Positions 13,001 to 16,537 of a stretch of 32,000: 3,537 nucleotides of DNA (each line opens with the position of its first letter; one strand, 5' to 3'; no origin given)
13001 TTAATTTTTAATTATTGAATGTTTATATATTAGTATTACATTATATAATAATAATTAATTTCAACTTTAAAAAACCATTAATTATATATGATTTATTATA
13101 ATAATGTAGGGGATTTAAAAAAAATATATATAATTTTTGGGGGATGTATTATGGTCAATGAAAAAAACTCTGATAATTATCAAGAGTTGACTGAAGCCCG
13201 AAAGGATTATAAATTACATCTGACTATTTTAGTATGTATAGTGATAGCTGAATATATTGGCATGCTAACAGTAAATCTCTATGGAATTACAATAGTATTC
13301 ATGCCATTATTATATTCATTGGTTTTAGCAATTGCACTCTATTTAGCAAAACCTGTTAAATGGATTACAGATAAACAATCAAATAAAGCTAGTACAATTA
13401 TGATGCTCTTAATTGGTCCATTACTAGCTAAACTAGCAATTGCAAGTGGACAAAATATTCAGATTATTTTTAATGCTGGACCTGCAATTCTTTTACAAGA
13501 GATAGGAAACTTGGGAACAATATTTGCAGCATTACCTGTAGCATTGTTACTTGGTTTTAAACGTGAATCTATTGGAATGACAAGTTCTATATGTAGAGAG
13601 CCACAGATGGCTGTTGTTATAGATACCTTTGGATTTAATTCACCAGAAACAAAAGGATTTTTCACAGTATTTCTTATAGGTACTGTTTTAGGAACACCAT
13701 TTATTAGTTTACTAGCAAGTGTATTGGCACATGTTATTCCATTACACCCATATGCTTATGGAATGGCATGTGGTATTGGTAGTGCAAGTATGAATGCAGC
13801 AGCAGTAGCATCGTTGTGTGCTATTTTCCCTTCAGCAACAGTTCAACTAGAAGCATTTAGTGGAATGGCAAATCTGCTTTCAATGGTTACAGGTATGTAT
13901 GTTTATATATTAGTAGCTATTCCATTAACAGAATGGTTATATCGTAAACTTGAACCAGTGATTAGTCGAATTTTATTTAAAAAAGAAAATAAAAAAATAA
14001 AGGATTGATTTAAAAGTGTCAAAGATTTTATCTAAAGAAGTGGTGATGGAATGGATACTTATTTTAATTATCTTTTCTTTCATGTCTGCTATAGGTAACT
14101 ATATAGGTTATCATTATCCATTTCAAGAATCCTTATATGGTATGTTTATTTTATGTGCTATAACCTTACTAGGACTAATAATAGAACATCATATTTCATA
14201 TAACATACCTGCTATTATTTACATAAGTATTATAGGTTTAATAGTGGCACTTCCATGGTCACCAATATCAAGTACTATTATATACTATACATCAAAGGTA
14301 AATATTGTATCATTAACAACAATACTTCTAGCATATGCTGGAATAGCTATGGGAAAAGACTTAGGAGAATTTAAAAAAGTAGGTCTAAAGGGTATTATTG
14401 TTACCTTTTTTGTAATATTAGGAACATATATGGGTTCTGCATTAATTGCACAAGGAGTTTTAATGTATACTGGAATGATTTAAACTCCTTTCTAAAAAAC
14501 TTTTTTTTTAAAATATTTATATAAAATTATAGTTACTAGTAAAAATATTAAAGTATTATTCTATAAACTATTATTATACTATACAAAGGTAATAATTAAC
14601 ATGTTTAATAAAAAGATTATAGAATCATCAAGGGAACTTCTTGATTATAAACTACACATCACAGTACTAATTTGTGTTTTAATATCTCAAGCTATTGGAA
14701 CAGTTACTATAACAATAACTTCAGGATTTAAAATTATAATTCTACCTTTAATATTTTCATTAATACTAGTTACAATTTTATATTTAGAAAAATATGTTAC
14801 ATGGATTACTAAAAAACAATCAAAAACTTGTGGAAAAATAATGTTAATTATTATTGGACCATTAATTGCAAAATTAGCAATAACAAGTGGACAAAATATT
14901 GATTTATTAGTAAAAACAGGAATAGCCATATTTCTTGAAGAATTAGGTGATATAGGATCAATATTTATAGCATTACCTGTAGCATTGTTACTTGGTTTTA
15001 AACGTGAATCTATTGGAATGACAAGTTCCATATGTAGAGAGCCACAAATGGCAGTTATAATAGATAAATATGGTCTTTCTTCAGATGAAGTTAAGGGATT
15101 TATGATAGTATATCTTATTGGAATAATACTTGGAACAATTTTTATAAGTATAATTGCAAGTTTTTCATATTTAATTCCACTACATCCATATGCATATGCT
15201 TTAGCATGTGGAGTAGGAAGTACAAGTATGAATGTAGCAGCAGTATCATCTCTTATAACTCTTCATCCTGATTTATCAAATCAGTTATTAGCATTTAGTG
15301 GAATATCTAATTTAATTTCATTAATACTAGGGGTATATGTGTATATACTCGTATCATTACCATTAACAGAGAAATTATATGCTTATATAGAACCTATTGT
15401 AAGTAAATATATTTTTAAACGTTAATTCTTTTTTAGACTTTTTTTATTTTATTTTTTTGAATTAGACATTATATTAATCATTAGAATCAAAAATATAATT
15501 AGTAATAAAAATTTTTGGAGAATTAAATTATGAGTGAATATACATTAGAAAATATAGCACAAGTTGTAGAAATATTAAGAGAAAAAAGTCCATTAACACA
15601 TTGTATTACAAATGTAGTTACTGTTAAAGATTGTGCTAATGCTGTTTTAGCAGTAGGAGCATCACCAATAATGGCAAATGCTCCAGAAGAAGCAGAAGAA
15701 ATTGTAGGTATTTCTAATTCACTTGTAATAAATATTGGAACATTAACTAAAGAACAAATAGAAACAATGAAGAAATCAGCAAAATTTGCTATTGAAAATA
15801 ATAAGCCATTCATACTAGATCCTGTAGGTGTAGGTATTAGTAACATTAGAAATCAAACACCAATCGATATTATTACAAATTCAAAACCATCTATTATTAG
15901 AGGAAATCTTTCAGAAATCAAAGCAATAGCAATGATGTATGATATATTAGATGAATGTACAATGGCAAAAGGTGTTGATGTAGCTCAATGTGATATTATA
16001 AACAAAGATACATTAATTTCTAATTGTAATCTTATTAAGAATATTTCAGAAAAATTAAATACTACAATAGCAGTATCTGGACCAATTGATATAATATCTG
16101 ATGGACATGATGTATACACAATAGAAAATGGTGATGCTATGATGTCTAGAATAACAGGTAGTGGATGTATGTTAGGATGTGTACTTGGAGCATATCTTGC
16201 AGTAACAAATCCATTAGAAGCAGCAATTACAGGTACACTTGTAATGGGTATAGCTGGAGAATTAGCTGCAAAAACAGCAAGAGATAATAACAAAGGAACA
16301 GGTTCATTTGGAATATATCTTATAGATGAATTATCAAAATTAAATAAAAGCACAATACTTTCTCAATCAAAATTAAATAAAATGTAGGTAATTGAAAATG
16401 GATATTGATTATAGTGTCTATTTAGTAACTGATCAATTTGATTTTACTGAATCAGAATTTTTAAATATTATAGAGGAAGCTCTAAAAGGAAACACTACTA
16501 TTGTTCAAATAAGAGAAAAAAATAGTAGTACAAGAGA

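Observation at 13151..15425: Candidate undescribed thiamine-precursor uptake module: two DUF3100-like permeases plus a small membrane subunit directly upstream of thiM-thiE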

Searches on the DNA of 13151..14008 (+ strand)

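Call 69: search_rna_families(sources=[L004, L007, L013, L016, L028, L041, L050], threshold=gathering)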
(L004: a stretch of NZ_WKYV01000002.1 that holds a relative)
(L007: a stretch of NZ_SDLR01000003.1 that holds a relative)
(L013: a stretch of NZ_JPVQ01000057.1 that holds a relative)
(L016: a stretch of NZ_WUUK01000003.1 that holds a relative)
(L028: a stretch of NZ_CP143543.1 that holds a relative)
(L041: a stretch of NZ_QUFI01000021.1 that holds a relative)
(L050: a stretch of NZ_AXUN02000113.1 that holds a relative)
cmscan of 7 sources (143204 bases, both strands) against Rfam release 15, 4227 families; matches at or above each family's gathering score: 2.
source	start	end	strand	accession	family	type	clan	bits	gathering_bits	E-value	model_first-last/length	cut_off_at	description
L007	594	785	+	RF00174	Cobalamin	Cis-reg; riboswitch;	CL00101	125.4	31.5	9.7e-31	1-189/189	no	Cobalamin riboswitch aptamer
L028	14004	14087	+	RF01051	c-di-GMP-I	Cis-reg; riboswitch;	CL00126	68.9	35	4.8e-11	1-87/87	no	c-di-GMP-I riboswitch aptamer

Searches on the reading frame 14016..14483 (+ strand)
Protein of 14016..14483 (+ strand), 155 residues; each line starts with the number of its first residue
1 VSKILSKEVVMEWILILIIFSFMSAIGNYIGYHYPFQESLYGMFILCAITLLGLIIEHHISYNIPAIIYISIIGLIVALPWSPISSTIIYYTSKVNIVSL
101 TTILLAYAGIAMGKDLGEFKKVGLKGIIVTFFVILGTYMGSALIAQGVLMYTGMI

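Call 3: search_protein_families(library=pfam, proteins=[window:14016-14483:+], max_evalue=0.01)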
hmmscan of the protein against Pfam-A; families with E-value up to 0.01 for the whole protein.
window:14016-14483:+ (155 aa): 0 families

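Call 4: search_protein_families(library=ncbifam, proteins=[window:14016-14483:+], max_evalue=0.01)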
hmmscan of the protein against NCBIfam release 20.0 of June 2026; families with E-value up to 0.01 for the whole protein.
window:14016-14483:+ (155 aa): 0 families

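Call 15: find_homologous_proteins(query=window:14016-14483:+, max_evalue=0.001)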
Query window:14016-14483:+ (155 aa): 217 proteins with E <= 0.001 among 330 candidates; the best 120 are listed.
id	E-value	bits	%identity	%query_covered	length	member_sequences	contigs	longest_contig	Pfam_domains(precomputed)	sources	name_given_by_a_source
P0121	1.3e-88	313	100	100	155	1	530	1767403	-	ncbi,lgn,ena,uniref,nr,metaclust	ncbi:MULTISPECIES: hypothetical protein [Methanosphaera]|uniref:DUF340 domain-containing protein n=3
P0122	2.1e-88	312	99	100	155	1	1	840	-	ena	-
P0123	2.7e-88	312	99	100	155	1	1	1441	-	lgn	-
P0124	2.7e-88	312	99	100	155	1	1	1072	-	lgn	-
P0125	2.7e-88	312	99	100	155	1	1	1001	-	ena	-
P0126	2.8e-88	312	99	100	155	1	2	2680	-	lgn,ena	-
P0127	3.1e-88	311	99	100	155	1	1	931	-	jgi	-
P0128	3.7e-88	311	99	100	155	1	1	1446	-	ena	-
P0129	4.3e-88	311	99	100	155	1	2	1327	-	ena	-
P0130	4.7e-88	311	99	100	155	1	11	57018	-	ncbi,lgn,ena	-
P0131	4.7e-88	311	99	100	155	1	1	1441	-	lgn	-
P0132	4.9e-88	311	99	100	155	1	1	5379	-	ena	-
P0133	6.4e-88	310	99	100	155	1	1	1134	-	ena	-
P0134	6.9e-88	310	99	100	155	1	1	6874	-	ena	-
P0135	8.1e-88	310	99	100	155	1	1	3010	-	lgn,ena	-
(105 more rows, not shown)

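Call 17: search_protein_families(library=pfam, proteins=[window:14016-14483:+], max_evalue=10)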
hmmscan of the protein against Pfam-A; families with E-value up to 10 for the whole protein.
window:14016-14483:+ (155 aa): 0 families

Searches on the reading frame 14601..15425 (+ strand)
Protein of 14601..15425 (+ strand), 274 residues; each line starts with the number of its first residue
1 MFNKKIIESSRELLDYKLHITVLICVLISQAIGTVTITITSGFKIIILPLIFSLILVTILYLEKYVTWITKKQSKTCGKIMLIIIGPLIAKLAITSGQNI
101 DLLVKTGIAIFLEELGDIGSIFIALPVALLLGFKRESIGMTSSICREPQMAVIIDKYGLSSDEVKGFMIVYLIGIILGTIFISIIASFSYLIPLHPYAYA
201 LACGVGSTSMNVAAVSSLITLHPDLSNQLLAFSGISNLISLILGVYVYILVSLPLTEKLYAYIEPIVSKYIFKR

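Call 3: search_protein_families(library=pfam, proteins=[window:14601-15425:+], max_evalue=0.01)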
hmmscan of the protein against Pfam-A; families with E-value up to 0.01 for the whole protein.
window:14601-15425:+ (274 aa): 1 family
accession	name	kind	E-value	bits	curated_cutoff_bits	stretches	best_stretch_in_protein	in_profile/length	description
PF11299.13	DUF3100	-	7.8e-84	281.2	27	1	28-261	2-234/235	Protein of unknown function (DUF3100)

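Call 4: search_protein_families(library=ncbifam, proteins=[window:14601-15425:+], max_evalue=0.01)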
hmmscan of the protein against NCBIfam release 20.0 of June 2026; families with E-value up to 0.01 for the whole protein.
window:14601-15425:+ (274 aa): 0 families

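Call 78: search_protein_families(library=pfam, proteins=[window:14601-15425:+], max_evalue=10)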
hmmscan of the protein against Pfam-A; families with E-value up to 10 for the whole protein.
window:14601-15425:+ (274 aa): 4 families
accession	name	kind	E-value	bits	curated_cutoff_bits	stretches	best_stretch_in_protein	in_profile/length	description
PF11299.13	DUF3100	-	7.8e-84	281.2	27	1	28-261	2-234/235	Protein of unknown function (DUF3100)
PF22285.2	DUF6962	-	0.039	14.4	27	1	17-95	89-163/198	Family of unknown function (DUF6962)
PF06799.16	CGLD27-like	-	0.8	10.2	25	1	13-69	31-88/143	Conserved in the green lineage and diatoms 27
PF07243.16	Phlebovirus_G1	-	8.8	5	25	0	13-80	411-479/526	Phlebovirus glycoprotein G1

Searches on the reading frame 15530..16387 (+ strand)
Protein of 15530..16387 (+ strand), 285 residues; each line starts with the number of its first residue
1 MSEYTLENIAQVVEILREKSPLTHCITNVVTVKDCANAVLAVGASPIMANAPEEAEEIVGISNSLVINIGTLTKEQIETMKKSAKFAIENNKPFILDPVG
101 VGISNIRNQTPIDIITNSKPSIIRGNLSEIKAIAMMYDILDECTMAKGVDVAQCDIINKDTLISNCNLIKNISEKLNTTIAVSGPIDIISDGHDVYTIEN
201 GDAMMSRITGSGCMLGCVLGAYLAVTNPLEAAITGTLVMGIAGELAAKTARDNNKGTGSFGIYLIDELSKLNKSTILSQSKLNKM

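Call 3: search_protein_families(library=pfam, proteins=[window:15530-16387:+], max_evalue=0.01)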
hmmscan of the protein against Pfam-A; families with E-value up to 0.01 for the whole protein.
window:15530-16387:+ (285 aa): 3 families
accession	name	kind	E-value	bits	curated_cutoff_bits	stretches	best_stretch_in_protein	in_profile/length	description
PF02110.20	HK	-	2.8e-72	243.5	27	1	16-273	4-246/247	Hydroxyethylthiazole kinase family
PF01256.23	Carb_kinase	-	4.3e-09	36.6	27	1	35-249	36-226/242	NAD(P)H-hydrate dehydratase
PF08543.17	Phos_pyr_kin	-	7e-05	22.8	27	1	66-234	63-222/246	Phosphomethylpyrimidine kinase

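Call 4: search_protein_families(library=ncbifam, proteins=[window:15530-16387:+], max_evalue=0.01)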
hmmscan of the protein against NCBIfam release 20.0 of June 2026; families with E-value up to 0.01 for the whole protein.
window:15530-16387:+ (285 aa): 3 families
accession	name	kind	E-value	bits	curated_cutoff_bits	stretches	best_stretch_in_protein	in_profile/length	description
NF006830.1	PRK09355.1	equivalog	2.7e-86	289.2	180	1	8-282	2-261/263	hydroxyethylthiazole kinase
TIGR00694.1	thiM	equivalog_domain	5.9e-74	248.7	256.4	1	16-275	4-247/249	hydroxyethylthiazole kinase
TIGR00196.1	yjeF_cterm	hypoth_equivalog_domain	1.8e-07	30.8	129.85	1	53-251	90-258/277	NAD(P)H-hydrate dehydratase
